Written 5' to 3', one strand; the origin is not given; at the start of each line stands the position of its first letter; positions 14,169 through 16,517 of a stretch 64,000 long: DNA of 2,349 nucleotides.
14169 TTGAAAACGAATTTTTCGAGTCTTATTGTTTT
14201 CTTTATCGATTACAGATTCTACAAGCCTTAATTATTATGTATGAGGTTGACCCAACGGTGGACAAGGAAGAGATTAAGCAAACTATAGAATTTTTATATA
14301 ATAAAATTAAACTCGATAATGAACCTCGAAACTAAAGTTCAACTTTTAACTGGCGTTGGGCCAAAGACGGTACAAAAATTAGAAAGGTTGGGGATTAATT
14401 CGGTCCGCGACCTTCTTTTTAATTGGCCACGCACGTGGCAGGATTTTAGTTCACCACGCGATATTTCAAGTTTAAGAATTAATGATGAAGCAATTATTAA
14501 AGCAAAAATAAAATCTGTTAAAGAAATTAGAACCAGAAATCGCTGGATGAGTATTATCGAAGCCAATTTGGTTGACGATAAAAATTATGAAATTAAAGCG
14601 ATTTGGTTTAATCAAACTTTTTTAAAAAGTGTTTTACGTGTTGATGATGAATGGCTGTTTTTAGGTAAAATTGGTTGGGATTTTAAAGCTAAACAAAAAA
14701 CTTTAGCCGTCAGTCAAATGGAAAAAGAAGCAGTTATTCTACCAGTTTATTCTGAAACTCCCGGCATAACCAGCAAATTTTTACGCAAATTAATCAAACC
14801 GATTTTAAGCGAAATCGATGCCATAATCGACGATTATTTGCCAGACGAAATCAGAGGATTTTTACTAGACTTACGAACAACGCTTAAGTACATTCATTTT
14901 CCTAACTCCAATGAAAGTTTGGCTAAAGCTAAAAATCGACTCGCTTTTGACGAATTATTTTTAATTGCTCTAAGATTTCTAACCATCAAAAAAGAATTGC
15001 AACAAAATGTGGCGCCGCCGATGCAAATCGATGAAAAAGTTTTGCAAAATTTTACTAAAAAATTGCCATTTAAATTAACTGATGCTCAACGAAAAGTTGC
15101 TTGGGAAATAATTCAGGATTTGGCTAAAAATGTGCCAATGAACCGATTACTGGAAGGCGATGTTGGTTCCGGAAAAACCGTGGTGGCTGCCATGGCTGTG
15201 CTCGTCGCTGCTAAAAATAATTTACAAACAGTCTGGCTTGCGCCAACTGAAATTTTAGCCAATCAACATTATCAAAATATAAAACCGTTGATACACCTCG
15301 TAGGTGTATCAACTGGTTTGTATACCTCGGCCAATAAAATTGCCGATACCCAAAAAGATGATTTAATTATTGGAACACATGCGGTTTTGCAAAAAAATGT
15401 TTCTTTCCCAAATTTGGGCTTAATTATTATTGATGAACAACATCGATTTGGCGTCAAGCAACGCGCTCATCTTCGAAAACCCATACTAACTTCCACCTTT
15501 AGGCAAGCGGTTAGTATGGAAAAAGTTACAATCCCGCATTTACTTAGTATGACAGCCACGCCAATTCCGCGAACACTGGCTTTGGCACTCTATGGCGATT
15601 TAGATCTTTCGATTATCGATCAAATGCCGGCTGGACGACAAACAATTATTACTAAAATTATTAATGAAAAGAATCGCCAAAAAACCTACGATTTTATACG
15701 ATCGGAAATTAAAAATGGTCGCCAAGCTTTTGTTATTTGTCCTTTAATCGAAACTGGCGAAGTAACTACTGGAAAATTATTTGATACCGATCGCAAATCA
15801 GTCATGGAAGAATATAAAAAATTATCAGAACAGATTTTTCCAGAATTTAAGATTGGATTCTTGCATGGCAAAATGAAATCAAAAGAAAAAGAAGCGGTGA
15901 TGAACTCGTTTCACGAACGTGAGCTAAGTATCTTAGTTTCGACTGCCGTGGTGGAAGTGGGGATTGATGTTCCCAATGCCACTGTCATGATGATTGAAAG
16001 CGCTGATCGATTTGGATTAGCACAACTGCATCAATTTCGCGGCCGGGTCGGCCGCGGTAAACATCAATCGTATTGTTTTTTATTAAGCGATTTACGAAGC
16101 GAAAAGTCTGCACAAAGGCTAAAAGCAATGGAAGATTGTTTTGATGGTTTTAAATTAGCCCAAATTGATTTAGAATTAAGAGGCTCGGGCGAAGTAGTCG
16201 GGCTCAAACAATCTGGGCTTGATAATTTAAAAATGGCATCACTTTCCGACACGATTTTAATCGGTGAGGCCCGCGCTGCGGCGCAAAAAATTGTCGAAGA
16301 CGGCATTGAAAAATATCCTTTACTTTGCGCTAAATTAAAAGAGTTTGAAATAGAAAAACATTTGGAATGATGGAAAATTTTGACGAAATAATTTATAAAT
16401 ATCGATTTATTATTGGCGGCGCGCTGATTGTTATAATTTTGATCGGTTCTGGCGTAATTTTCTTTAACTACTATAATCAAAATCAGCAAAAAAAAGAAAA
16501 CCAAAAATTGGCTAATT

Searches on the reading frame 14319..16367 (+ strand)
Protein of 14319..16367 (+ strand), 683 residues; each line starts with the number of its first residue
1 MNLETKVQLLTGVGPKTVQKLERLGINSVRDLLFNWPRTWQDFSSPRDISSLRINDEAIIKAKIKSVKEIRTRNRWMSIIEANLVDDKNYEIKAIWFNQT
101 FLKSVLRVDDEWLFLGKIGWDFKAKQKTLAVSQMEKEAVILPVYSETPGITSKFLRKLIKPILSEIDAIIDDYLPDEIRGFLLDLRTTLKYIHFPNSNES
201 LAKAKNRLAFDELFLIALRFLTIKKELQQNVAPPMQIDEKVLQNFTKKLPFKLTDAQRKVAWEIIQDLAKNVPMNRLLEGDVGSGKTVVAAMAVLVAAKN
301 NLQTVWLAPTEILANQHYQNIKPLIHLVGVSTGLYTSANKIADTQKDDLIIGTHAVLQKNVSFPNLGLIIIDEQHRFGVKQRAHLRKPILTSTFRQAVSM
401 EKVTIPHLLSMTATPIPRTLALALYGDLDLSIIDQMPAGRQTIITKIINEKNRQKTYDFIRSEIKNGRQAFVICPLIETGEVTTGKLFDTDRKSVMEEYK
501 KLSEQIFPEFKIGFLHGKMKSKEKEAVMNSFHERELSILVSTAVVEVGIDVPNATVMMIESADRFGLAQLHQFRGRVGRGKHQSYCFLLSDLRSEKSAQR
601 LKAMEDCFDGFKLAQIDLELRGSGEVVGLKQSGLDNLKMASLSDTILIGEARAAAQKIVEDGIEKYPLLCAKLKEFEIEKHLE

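Call 79: find_homologous_proteins(query=window:14319-16367:+, max_evalue=1e-30)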
Query window:14319-16367:+ (683 aa): 8000 proteins with E <= 1e-30 among 8000 candidates; the best 120 are listed.
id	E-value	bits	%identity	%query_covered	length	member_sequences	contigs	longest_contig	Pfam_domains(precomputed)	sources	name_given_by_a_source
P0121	0.0e+0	1511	100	100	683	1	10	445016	PF00270.36,PF17191.11,PF00271.38,PF19833.5,PF04851.22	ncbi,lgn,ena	-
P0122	0.0e+0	1032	69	100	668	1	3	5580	PF00270.36,PF17191.11,PF00271.38,PF19833.5,PF04851.22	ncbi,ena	-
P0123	1.3e-293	994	67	100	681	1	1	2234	PF00270.36,PF13604.13,PF17191.11,PF00271.38,PF22590.3,PF19833.5,PF04851.22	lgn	-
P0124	9.6e-293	991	66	100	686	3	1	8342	PF00270.36,PF17191.11,PF00271.38,PF19833.5,PF04851.22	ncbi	-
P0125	2.9e-292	989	65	100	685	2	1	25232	PF00270.36,PF17191.11,PF00271.38,PF19833.5,PF04851.22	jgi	-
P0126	5.8e-291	985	66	100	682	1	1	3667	PF00270.36,PF17191.11,PF00271.38,PF22590.3,PF19833.5,PF04851.22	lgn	-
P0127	2.4e-288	976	66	100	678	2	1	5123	PF00270.36,PF17191.11,PF00271.38,PF22590.3,PF19833.5,PF04851.22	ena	-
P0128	4.4e-288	975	65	100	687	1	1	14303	PF00270.36,PF17191.11,PF00271.38,PF22590.3,PF19833.5,PF04851.22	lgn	-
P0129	1.9e-287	973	66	100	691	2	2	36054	PF00270.36,PF17191.11,PF00271.38,PF19833.5,PF04851.22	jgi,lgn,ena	jgi:ATP-dependent DNA helicase RecG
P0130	2.4e-287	973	65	100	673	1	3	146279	PF00270.36,PF13604.13,PF17191.11,PF00271.38,PF22590.3,PF19833.5,PF04851.22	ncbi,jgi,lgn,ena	ncbi:MAG: ATP-dependent DNA helicase RecG [Candidatus Berkelbacteria bacterium]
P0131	3.8e-285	966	65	100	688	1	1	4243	PF00270.36,PF17191.11,PF00271.38,PF19833.5,PF04851.22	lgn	-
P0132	1.4e-284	964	64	100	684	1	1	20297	PF00270.36,PF17191.11,PF00271.38,PF22590.3,PF19833.5,PF04851.22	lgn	-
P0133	6.4e-284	962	64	100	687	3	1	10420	PF07517.21,PF00270.36,PF17191.11,PF00271.38,PF01336.32,PF22590.3,PF19833.5,PF04851.22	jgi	-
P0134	2.1e-283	960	65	100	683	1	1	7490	PF00270.36,PF17191.11,PF00271.38,PF19833.5,PF04851.22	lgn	-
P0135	3.6e-283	959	65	100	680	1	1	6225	PF00270.36,PF17191.11,PF00271.38,PF19833.5,PF04851.22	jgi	jgi:ATP-dependent DNA helicase RecG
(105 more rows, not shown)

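Call 85: find_encoding_contigs(protein=P0125, flank=10000, max_places=1)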
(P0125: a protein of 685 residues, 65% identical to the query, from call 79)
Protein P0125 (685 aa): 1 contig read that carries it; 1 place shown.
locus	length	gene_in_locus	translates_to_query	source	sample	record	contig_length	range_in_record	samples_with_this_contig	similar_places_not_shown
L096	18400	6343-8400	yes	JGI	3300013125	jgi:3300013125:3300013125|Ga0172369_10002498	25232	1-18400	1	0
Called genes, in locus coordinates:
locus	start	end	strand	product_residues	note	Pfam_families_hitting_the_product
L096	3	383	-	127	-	?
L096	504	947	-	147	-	PF01025:GrpE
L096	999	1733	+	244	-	-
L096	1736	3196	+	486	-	PF13567:DUF4131, PF03772:Competence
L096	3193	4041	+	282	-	PF25281:MBL_MAP1B (weak), PF00753:Lactamase_B, PF12706:Lactamase_B_2 (weak)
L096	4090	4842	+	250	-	PF20772:TACO1_YebC_N, PF01709:Transcrip_reg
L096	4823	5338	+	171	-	PF02075:RuvC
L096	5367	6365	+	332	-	PF01087:GalP_UDP_transf, PF16268:DUF4921, PF02744:GalP_UDP_tr_C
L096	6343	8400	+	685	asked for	PF17191:RecG_wedge, PF04851:ResIII, PF00270:DEAD, PF00271:Helicase_C, PF19833:RecG_dom3_C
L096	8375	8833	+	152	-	PF00633:HHH (faint), PF12836:HHH_3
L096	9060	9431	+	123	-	PF06397:Desulfoferrod_N, PF01880:Desulfoferrodox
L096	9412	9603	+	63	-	-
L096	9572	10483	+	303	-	PF01745:IPT (faint), PF01715:IPPT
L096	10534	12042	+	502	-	PF13541:ChlI, PF00158:Sigma54_activat (faint), PF01078:Mg_chelatase, PF07728:AAA_5, PF00493:MCM (weak), PF13335:Mg_chelatase_C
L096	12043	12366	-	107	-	-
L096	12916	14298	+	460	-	PF00496:SBP_bac_5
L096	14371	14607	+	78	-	PF01541:GIY-YIG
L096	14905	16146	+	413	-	-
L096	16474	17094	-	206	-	-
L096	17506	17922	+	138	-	-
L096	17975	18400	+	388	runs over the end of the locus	PF24685:OB_RRP5_4th (faint), PF21710:Spt6_S1 (faint), PF13509:S1_2 (faint), PF23459:S1_RRP5 (faint), PF00575:S1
